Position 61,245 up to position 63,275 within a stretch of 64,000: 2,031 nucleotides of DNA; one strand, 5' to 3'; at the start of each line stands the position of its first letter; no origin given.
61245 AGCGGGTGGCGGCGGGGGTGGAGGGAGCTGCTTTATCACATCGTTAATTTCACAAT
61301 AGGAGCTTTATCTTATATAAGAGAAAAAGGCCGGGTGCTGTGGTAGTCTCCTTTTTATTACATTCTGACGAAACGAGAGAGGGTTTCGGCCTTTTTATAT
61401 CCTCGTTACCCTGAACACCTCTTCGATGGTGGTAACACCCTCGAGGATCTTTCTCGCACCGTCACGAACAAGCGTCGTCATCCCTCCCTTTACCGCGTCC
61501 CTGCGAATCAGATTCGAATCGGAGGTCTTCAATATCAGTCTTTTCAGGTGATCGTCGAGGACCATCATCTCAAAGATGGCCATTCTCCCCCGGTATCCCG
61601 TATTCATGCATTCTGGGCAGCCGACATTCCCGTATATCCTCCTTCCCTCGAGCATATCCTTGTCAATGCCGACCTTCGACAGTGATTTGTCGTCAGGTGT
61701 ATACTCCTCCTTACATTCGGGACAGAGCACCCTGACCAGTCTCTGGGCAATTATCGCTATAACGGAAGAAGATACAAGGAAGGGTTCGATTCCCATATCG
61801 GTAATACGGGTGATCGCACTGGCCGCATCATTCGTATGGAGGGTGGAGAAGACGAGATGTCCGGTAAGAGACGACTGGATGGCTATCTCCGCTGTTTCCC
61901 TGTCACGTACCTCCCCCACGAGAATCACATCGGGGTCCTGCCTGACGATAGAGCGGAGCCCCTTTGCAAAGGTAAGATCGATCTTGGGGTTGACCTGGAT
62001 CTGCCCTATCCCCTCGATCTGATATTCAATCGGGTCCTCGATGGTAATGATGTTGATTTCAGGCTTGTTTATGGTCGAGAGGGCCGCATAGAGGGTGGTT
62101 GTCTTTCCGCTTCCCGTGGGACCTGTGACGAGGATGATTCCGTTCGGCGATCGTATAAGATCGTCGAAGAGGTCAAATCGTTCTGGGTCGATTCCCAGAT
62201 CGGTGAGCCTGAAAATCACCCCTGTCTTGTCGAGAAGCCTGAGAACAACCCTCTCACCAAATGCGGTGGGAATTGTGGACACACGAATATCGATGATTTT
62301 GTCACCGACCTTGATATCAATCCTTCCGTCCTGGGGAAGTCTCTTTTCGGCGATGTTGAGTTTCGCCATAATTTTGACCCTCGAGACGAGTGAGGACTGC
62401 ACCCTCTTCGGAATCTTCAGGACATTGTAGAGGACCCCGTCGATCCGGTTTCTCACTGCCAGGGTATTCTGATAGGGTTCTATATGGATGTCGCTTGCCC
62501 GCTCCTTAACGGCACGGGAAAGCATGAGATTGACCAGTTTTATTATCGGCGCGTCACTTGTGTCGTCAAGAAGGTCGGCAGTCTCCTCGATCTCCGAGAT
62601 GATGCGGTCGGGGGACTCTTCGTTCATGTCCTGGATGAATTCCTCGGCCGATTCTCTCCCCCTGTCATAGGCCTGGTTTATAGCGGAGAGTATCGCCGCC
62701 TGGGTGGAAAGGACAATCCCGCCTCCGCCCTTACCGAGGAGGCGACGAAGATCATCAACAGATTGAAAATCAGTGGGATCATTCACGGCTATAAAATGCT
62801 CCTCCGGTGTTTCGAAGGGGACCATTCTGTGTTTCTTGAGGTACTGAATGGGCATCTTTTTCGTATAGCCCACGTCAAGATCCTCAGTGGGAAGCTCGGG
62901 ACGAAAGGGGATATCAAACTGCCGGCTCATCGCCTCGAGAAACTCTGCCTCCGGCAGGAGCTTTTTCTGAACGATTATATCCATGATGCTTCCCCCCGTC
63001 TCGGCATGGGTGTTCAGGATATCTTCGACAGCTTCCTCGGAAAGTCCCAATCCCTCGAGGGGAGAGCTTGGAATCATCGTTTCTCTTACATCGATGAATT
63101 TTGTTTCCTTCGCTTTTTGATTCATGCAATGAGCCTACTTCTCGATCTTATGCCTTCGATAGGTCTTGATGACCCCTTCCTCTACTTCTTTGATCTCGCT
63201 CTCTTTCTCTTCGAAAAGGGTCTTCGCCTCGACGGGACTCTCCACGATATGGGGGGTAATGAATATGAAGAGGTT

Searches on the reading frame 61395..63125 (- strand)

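Call 102: search_protein_families(library=pfam, proteins=[window:61395-63125:-], max_evalue=0.0001)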
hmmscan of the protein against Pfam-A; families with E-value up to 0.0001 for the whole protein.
window:61395-63125:- (576 aa): 3 families
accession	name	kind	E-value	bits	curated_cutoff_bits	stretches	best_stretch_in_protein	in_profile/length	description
PF00437.27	T2SSE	-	3.8e-143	477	24.9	1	189-572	3-370/370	Type II/IV secretion system protein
PF05157.20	MshEN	-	1.6e-13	50.8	23.1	1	70-158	1-89/90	MshEN domain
PF25199.1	nSTAND_NTPase5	-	9.9e-05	22.6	34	0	326-373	39-87/145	Novel STAND NTPase 5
